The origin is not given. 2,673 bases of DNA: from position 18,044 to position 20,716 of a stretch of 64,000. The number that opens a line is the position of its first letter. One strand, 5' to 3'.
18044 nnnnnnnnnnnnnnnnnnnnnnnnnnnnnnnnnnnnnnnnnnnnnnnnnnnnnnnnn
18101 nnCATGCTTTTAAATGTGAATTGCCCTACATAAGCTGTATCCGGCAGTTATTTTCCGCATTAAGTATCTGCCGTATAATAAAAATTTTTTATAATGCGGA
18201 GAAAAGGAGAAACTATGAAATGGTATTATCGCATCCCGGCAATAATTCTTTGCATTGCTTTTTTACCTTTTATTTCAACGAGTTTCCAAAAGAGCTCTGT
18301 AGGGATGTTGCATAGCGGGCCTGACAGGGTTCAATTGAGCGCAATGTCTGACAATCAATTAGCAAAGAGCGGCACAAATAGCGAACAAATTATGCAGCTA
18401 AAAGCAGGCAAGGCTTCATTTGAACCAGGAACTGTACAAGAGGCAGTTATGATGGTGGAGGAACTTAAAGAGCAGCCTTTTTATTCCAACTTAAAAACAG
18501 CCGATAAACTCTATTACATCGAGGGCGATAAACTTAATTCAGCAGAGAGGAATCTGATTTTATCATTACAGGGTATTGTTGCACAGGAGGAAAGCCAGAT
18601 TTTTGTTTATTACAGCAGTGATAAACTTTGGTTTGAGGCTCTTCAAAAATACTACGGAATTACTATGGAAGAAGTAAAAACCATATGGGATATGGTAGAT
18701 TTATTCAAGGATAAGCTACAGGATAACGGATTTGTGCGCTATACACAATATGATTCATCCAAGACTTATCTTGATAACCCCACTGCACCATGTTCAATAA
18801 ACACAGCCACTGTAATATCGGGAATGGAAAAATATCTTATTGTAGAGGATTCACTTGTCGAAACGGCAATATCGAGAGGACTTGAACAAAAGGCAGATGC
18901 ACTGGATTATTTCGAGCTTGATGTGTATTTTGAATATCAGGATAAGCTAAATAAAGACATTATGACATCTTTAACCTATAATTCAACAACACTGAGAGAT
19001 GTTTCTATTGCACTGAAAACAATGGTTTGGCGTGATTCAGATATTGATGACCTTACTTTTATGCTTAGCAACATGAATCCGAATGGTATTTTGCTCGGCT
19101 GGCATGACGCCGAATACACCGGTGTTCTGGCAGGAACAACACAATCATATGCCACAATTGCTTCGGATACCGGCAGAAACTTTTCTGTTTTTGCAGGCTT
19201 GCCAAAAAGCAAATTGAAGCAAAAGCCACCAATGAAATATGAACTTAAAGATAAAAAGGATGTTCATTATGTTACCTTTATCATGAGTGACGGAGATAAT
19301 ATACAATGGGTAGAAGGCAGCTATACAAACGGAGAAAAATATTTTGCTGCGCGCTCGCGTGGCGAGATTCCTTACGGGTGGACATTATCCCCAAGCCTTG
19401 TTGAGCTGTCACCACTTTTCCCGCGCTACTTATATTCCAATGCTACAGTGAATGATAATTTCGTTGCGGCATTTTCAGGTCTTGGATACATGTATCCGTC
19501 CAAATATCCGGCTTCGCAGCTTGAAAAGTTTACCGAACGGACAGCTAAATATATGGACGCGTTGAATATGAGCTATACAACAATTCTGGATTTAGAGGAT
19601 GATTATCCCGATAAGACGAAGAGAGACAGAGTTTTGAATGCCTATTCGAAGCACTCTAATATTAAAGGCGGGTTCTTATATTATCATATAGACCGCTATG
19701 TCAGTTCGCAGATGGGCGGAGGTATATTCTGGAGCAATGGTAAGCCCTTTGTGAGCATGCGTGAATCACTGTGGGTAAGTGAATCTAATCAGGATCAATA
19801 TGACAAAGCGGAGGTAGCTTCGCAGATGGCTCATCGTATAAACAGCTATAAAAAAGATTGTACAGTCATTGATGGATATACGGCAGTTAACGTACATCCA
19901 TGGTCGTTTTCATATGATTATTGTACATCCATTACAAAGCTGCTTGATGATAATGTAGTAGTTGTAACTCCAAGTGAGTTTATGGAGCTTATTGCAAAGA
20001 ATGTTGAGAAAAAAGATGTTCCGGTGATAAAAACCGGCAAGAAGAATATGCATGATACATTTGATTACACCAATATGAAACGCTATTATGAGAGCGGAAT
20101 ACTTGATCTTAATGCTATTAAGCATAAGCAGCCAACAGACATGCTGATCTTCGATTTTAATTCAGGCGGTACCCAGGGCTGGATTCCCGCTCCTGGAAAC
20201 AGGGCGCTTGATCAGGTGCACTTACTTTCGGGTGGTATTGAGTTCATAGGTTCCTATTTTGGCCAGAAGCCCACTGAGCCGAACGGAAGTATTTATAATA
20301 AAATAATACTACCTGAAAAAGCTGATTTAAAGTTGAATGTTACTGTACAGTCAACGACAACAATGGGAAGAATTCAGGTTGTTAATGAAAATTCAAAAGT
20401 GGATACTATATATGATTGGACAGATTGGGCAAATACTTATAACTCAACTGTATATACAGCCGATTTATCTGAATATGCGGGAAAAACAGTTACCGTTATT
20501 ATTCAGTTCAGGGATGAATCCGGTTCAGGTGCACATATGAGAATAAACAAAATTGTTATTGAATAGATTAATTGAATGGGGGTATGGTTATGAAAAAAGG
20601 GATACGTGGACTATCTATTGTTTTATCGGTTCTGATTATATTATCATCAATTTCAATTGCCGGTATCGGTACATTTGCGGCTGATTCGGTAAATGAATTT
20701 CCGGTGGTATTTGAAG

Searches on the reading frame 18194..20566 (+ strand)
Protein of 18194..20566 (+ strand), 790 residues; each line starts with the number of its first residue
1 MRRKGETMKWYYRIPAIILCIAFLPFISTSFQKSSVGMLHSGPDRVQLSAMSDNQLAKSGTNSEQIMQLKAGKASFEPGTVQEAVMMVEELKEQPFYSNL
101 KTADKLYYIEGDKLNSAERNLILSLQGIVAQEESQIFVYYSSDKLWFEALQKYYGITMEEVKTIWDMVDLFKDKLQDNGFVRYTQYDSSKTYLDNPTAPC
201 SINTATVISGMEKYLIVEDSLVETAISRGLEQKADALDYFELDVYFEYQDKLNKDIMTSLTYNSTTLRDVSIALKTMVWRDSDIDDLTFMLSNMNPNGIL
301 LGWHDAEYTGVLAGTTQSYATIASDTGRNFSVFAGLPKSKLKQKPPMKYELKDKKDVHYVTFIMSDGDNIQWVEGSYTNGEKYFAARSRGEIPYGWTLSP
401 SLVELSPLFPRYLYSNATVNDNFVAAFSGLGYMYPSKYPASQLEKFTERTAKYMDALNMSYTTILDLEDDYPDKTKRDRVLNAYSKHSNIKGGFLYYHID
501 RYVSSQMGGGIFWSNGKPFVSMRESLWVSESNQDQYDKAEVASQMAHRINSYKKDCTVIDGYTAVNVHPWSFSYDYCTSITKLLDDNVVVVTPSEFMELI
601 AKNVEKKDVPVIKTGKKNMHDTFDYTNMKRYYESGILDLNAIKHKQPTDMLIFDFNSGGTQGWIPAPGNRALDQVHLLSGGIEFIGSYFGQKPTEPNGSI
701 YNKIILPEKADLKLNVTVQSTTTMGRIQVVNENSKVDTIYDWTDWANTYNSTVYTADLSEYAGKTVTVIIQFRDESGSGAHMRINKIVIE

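Call 4: search_protein_families(library=pfam, proteins=[window:18194-20566:+], max_evalue=0.01)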
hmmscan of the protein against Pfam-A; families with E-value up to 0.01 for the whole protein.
window:18194-20566:+ (790 aa): 4 families
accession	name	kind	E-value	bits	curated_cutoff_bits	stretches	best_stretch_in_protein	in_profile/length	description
PF14323.11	GxGYxYP_C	-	2.1e-61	208.3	27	1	356-600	1-241/242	GxGYxYP putative glycoside hydrolase C-terminal domain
PF16216.10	GxGYxYP_N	-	7.8e-15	54.9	23.9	1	105-173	1-72/72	GxGYxYP_N 1st domain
PF20958.2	GxGYxYP_N_3rd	-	1.1e-05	25.9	24.4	1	265-334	14-90/91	GxGYxYP third domain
PF20957.2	GxGYxYP_N_2nd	-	0.0055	17.3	24.5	0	195-238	8-51/68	GxGYxYP_N second domain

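Call 9: search_protein_families(library=ncbifam, proteins=[window:18194-20566:+], max_evalue=0.01)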
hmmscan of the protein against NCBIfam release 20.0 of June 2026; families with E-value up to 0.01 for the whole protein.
window:18194-20566:+ (790 aa): 0 families
